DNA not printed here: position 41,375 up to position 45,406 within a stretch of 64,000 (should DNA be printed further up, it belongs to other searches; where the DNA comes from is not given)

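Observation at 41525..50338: Repeat-expanded VirB10 (1692 aa) plus a paralogous 1243-aa repeat-only partner inside a virB operon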

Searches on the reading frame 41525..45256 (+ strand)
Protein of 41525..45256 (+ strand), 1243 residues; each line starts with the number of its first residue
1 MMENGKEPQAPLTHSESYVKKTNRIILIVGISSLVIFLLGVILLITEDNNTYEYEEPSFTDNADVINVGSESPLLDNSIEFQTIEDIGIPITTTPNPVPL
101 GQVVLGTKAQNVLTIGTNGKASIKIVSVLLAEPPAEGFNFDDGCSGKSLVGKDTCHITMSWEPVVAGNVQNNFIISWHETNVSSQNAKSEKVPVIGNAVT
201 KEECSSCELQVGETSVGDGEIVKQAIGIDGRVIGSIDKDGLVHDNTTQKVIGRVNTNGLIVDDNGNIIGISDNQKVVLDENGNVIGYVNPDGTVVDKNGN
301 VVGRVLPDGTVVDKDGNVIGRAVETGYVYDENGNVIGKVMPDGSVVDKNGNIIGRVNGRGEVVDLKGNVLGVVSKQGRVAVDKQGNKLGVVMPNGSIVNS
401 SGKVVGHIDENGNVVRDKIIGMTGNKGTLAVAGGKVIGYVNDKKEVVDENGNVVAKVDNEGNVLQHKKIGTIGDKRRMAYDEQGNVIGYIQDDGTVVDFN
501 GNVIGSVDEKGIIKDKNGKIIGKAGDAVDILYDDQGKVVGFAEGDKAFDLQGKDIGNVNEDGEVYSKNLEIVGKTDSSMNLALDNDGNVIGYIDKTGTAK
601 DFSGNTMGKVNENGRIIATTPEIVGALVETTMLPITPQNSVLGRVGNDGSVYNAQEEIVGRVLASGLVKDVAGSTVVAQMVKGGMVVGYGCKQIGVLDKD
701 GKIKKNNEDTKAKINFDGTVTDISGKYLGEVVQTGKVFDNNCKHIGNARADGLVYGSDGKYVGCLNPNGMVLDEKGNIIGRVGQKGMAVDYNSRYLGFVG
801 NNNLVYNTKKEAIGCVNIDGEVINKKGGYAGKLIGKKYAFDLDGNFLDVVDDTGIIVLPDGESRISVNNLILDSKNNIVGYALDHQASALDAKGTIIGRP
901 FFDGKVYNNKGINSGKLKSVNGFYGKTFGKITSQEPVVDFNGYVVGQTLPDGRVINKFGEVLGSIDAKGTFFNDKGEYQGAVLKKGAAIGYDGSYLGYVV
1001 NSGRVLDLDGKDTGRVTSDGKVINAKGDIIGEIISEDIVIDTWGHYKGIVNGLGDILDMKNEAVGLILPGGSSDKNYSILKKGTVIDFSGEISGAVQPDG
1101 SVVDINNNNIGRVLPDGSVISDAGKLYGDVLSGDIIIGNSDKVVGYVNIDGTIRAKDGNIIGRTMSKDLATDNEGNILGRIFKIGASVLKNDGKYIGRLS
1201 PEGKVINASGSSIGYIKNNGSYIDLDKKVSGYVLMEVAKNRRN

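Call 6: search_protein_families(library=pfam, proteins=[window:41525-45256:+], max_evalue=0.01)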
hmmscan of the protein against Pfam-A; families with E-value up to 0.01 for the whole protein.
window:41525-45256:+ (1243 aa): 5 families
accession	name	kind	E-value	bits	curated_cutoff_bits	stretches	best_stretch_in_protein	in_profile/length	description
PF21785.3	Bflower_2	-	2.7e-71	237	38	15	275-358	19-98/112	5-fold beta-flower protein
PF21784.3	Bflower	-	3.1e-27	95.7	25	4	262-320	5-61/116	4-fold beta flower protein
PF12396.14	DUF3659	-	1.2e-22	80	24.8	1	253-305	7-55/61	Protein of unknown function (DUF3659)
PF05593.20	RHS_repeat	-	3.6e-10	40.4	22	0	296-344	2-37/38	RHS Repeat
PF04519.19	Bactofilin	-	0.00024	21.7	27.9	0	206-269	32-95/98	Polymer-forming cytoskeletal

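Call 10: search_protein_families(library=ncbifam, proteins=[window:41525-45256:+], max_evalue=0.001)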
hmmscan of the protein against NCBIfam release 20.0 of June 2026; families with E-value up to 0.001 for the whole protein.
window:41525-45256:+ (1243 aa): 3 families
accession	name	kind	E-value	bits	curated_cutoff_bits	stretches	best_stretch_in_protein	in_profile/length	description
TIGR01643.1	YD_repeat_2x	repeat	2.6e-11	43.5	15.8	0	324-345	17-38/42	YD repeat-containing protein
NF012200.0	choice_anch_D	domain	0.00028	21.4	45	1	92-175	18-101/108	choice-of-anchor D domain-containing protein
NF045527.1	LegT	equivalog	0.00056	18.5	1200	1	133-181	50-98/776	Dot/Icm T4SS effector LegT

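Call 22: find_homologous_proteins(query=window:41525-45256:+, max_evalue=0.00001)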
Query window:41525-45256:+ (1243 aa): 1007 proteins with E <= 0.00001 among 8000 candidates; the best 120 are listed.
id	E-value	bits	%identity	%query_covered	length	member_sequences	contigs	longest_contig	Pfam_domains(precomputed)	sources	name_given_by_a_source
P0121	0.0e+0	1237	46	70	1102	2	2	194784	PF21784.4,PF05593.20,PF12396.15,PF21785.4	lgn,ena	-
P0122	0.0e+0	1237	47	71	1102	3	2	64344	PF15780.12,PF21784.4,PF05593.20,PF12396.15,PF21785.4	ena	-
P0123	0.0e+0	1203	47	99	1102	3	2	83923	PF21784.4,PF05593.20,PF12396.15,PF21785.4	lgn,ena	-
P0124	0.0e+0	1201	45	70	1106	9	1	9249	PF21784.4,PF05593.20,PF12396.15,PF21785.4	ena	-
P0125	0.0e+0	1189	41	82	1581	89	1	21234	PF21784.4,PF05593.20,PF12396.15,PF21785.4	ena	-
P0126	0.0e+0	1169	44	70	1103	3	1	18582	PF21784.4,PF05593.20,PF12396.15,PF21785.4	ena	-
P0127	0.0e+0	1161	39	99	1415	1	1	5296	PF21784.4,PF05593.20,PF12396.15,PF21785.4,PF15535.13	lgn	-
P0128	0.0e+0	1160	45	70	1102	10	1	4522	PF21784.4,PF05593.20,PF12396.15,PF21785.4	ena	-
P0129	0.0e+0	1113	41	99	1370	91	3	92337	PF21784.4,PF05593.20,PF12396.15,PF21785.4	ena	-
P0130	0.0e+0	1110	40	80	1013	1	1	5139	PF21784.4,PF05593.20,PF12396.15,PF21785.4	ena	-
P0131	0.0e+0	1092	37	82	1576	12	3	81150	PF21784.4,PF05593.20,PF12396.15,PF21785.4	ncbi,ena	-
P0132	0.0e+0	1070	38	99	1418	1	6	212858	PF21784.4,PF05593.20,PF12396.15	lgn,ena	-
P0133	0.0e+0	1065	41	99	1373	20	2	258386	PF21784.4,PF05593.20,PF12396.15,PF21785.4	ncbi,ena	-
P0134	0.0e+0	1064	41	99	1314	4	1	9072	PF21784.4,PF05593.20,PF12396.15,PF21785.4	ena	-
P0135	0.0e+0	1064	38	99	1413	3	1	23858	PF21784.4,PF05593.20,PF12396.15,PF21785.4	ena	-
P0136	0.0e+0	1040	43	99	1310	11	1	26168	PF21784.4,PF05593.20,PF12396.15,PF21785.4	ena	-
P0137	0.0e+0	1038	43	99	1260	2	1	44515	PF21784.4,PF05593.20,PF12396.15,PF21785.4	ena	-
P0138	0.0e+0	1034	46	99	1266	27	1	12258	PF21784.4,PF05593.20,PF12396.15,PF21785.4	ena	-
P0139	0.0e+0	1020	40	99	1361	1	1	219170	PF21784.4,PF05593.20,PF12396.15,PF21785.4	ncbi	-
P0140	0.0e+0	1018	44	99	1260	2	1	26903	PF21784.4,PF05593.20,PF12396.15,PF21785.4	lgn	-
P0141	7.1e-297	1006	44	99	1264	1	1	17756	PF21784.4,PF05593.20,PF12396.15,PF21785.4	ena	-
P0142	1.6e-295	1001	44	99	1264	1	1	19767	PF21784.4,PF05593.20,PF12396.15,PF21785.4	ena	-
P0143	7.6e-295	999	38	99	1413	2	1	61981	PF21784.4,PF12396.15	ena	-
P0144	8.0e-293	993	40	99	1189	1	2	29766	PF21784.4,PF05593.20,PF12396.15,PF21785.4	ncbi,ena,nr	ncbi:MAG: DUF3659 domain-containing protein [Alphaproteobacteria bacterium]|nr:DUF3659 domain-contai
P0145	4.7e-291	987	44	99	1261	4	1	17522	PF21784.4,PF05593.20,PF12396.15,PF21785.4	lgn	-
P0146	5.2e-291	987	45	99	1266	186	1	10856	PF21784.4,PF05593.20,PF12396.15,PF21785.4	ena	-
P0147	2.1e-289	981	43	99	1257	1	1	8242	PF21784.4,PF05593.20,PF12396.15,PF21785.4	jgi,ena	-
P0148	1.0e-286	972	41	99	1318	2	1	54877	PF21784.4,PF12396.15,PF21785.4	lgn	-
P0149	3.4e-279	947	42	99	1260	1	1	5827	PF21784.4,PF05593.20,PF12396.15,PF21785.4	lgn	-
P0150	5.3e-279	947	41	99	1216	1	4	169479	PF21784.4,PF05593.20,PF12396.15,PF21785.4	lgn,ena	-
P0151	2.0e-275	935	42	99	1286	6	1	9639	PF21784.4,PF05593.20,PF12396.15,PF21785.4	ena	-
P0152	3.1e-274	931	40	99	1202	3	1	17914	PF21784.4,PF05593.20,PF12396.15,PF21785.4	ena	-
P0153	2.2e-271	922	39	75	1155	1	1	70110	PF21784.4,PF05593.20,PF12396.15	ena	-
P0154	9.5e-260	883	39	75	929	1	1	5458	PF21784.4,PF05593.20,PF12396.15,PF21785.4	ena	-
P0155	9.2e-217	741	35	72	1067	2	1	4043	PF21784.4,PF12396.15,PF21785.4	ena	-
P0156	5.6e-199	682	57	44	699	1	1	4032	PF20606.4,PF21784.4,PF05593.20,PF12396.15,PF21785.4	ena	-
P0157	5.0e-186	639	30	98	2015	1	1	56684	PF21784.4,PF05593.20,PF12396.15,PF21785.4,PF03743.20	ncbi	-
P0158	8.4e-181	622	30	76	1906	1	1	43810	PF21784.4,PF05593.20,PF12396.15,PF21785.4,PF03743.20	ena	-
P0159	1.2e-179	618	51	49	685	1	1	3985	PF21784.4,PF05593.20,PF12396.15,PF21785.4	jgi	-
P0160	2.7e-167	577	52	42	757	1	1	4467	PF06074.19,PF12396.15,PF21785.4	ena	-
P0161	3.2e-163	563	25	99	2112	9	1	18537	PF21784.4,PF12396.15,PF21785.4,PF03743.20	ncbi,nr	ncbi:MAG: DUF3659 domain-containing protein, partial [Alphaproteobacteria bacterium]|nr:DUF3659 doma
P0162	3.5e-148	513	40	62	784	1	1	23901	PF21784.4,PF05593.20,PF12396.15,PF21785.4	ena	-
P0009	1.8e-141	491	27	82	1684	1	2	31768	PF21784.4,PF05593.20,PF12396.15,PF21785.4,PF03743.20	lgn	-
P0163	5.5e-140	486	27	81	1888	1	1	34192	PF21784.4,PF12396.15,PF21785.4,PF03743.20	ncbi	-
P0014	4.1e-134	467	27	81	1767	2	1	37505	PF21784.4,PF05593.20,PF12396.15,PF21785.4,PF03743.20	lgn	-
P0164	9.1e-134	466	26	98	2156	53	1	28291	PF21784.4,PF12396.15,PF21785.4,PF03743.20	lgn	-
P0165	8.8e-131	456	26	98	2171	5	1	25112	PF21784.4,PF12396.15,PF21785.4,PF03743.20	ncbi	-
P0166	1.8e-128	448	26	86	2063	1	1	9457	PF21784.4,PF21785.4,PF03743.20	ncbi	ncbi:MAG: TrbI/VirB10 family protein [Alphaproteobacteria bacterium]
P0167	5.4e-128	447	25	88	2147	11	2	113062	PF15780.12,PF21784.4,PF21785.4,PF03743.20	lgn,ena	-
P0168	1.9e-124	435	25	98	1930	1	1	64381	PF21784.4,PF12396.15,PF21785.4,PF03743.20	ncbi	-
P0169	6.0e-123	430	30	69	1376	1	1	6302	PF21784.4,PF05593.20,PF12396.15,PF21785.4,PF03743.20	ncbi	-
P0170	2.2e-122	428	26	90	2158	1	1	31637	PF21784.4,PF21785.4,PF03743.20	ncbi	-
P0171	2.2e-121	425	26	94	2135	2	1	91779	PF21784.4,PF21785.4,PF03743.20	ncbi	-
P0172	5.6e-121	423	24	98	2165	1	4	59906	PF21784.4,PF21785.4,PF03743.20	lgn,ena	-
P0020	1.4e-120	422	27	80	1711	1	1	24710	PF21784.4,PF12396.15,PF21785.4,PF03743.20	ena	-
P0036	5.4e-118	413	25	82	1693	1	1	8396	PF21784.4,PF12396.15,PF21785.4,PF03743.20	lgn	-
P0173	2.3e-117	411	26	81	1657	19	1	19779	PF21784.4,PF05593.20,PF12396.15,PF21785.4,PF03743.20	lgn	-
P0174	3.5e-117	411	26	97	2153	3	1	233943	PF15780.12,PF21784.4,PF21785.4,PF03743.20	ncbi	-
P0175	2.5e-116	408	27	81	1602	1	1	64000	PF21784.4,PF12396.15,PF21785.4,PF03743.20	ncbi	-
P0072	3.0e-116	408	27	81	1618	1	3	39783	PF21784.4,PF12396.15,PF21785.4,PF03743.20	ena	-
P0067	3.6e-116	407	27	81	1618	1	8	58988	PF21784.4,PF12396.15,PF21785.4,PF03743.20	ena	-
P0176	3.8e-116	407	26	90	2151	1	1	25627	PF21784.4,PF21785.4,PF03743.20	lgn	-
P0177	6.4e-116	407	27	73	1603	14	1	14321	PF21784.4,PF12396.15,PF21785.4,PF03743.20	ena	-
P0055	7.6e-116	406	27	81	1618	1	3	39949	PF21784.4,PF12396.15,PF21785.4,PF03743.20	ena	-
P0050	9.0e-116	406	27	81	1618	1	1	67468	PF21784.4,PF12396.15,PF21785.4,PF03743.20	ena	-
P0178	4.8e-115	404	24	81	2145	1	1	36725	PF21784.4,PF21785.4,PF03743.20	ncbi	-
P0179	1.6e-114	402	24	91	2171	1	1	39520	PF21784.4,PF21785.4,PF03743.20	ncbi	-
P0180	7.9e-114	400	25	97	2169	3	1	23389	PF21784.4,PF21785.4,PF03743.20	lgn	-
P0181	9.1e-114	399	25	98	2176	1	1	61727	PF21784.4,PF12396.15,PF21785.4,PF03743.20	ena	-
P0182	1.2e-113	399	26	81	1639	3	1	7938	PF21784.4,PF05593.20,PF12396.15,PF21785.4,PF03743.20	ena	-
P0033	4.8e-113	397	25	79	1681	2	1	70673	PF21784.4,PF05593.20,PF12396.15,PF21785.4,PF03743.20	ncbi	-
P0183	5.1e-113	397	26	97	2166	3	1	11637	PF21784.4,PF21785.4,PF03743.20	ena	-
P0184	3.4e-112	394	25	97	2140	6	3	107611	PF21784.4,PF21785.4,PF03743.20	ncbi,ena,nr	ncbi:MAG: TrbI/VirB10 family protein [Alphaproteobacteria bacterium]|nr:TrbI/VirB10 family protein [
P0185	5.2e-111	390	25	97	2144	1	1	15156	PF21785.4,PF03743.20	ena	-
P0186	7.0e-111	390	25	92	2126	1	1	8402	PF21784.4,PF21785.4,PF03743.20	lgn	-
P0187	1.3e-109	386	26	84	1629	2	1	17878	PF21784.4,PF05593.20,PF12396.15,PF21785.4,PF03743.20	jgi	jgi:YD repeat-containing protein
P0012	1.2e-108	383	26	79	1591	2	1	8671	PF21784.4,PF12396.15,PF21785.4,PF03743.20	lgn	-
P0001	2.1e-107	378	24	81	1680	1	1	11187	PF21784.4,PF12396.15,PF21785.4,PF03743.20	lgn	-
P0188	7.1e-107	377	25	98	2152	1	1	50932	PF12396.15,PF21785.4,PF03743.20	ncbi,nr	ncbi:MAG: TrbI/VirB10 family protein [Alphaproteobacteria bacterium]|nr:TrbI/VirB10 family protein [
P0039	1.7e-106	375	28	74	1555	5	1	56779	PF21784.4,PF12396.15,PF21785.4,PF03743.20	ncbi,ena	-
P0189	4.5e-106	374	27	74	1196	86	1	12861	PF21784.4,PF12396.15,PF21785.4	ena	-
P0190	6.0e-106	374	27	74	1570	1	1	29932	PF21784.4,PF12396.15,PF21785.4,PF03743.20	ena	-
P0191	8.6e-106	373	27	74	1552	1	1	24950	PF21784.4,PF12396.15,PF21785.4,PF03743.20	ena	-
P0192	9.3e-106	373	27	74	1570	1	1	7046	PF21784.4,PF12396.15,PF21785.4,PF03743.20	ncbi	-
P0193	1.3e-105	372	27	74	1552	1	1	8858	PF21784.4,PF12396.15,PF21785.4,PF03743.20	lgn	-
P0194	1.3e-105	372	27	79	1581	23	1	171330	PF21784.4,PF12396.15,PF21785.4,PF03743.20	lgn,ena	-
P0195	1.6e-105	372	27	74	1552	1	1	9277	PF21784.4,PF12396.15,PF21785.4,PF03743.20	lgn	-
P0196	1.7e-105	372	26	81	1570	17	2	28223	PF21784.4,PF12396.15,PF21785.4,PF03743.20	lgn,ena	-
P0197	2.1e-105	372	27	74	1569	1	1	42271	PF21784.4,PF12396.15,PF21785.4,PF03743.20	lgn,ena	-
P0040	2.5e-105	372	27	74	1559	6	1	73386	PF21784.4,PF12396.15,PF21785.4,PF03743.20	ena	-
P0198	2.6e-105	371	27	74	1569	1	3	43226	PF21784.4,PF12396.15,PF21785.4,PF03743.20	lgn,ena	-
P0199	2.9e-105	371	27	74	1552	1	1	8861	PF21784.4,PF12396.15,PF21785.4,PF03743.20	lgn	-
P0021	3.0e-105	371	27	82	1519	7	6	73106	PF21784.4,PF12396.15,PF21785.4,PF03743.20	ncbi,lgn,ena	-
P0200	3.2e-105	371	27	74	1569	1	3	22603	PF21784.4,PF12396.15,PF21785.4,PF03743.20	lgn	-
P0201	3.2e-105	371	27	74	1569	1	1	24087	PF21784.4,PF12396.15,PF21785.4,PF03743.20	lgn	-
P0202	3.3e-105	371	27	74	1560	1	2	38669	PF21784.4,PF12396.15,PF21785.4,PF03743.20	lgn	-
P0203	3.5e-105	371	25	81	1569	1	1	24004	PF21784.4,PF12396.15,PF21785.4,PF03743.20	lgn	-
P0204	3.5e-105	371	27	74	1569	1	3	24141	PF21784.4,PF12396.15,PF21785.4,PF03743.20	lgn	-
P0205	3.7e-105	371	27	74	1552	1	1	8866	PF21784.4,PF12396.15,PF21785.4,PF03743.20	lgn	-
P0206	3.8e-105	371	27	74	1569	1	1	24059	PF21784.4,PF12396.15,PF21785.4,PF03743.20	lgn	-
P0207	4.3e-105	371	27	74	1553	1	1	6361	PF21784.4,PF12396.15,PF21785.4,PF03743.20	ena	-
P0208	4.4e-105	371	27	74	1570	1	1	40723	PF21784.4,PF12396.15,PF21785.4,PF03743.20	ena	-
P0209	4.4e-105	371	27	74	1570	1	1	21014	PF21784.4,PF12396.15,PF21785.4,PF03743.20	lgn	-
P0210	4.4e-105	371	26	81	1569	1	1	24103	PF21784.4,PF12396.15,PF21785.4,PF03743.20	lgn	-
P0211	4.5e-105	371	27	74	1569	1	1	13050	PF21784.4,PF12396.15,PF21785.4,PF03743.20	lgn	-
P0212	4.5e-105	371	25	81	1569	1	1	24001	PF21784.4,PF12396.15,PF21785.4,PF03743.20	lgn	-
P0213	4.6e-105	371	27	74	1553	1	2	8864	PF21784.4,PF12396.15,PF21785.4,PF03743.20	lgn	-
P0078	4.6e-105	371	27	74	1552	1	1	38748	PF21784.4,PF12396.15,PF21785.4,PF03743.20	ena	-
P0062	4.6e-105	371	27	74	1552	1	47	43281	PF21784.4,PF12396.15,PF21785.4,PF03743.20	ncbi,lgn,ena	-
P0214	4.8e-105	371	27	74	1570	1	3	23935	PF21784.4,PF12396.15,PF21785.4,PF03743.20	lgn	-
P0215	4.8e-105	371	27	76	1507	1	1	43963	PF21784.4,PF12396.15,PF21785.4,PF03743.20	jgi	jgi:type IV secretory pathway VirB10-like protein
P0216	4.9e-105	371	27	74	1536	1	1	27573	PF21784.4,PF12396.15,PF21785.4,PF03743.20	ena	-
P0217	5.0e-105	371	27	74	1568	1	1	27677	PF21784.4,PF12396.15,PF21785.4,PF03743.20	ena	-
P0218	5.0e-105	371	27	74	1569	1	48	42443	PF21784.4,PF12396.15,PF21785.4,PF03743.20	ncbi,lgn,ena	-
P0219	5.1e-105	370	27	74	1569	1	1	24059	PF21784.4,PF12396.15,PF21785.4,PF03743.20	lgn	-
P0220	5.3e-105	370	27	74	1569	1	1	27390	PF21784.4,PF12396.15,PF21785.4,PF03743.20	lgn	-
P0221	5.5e-105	370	27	74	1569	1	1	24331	PF21784.4,PF12396.15,PF21785.4,PF03743.20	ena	-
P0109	5.5e-105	370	26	81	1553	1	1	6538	PF21784.4,PF12396.15,PF21785.4,PF03743.20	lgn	-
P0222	5.9e-105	370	27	74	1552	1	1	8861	PF21784.4,PF12396.15,PF21785.4,PF03743.20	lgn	-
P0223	5.9e-105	370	27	74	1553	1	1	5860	PF21784.4,PF12396.15,PF21785.4,PF03743.20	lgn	-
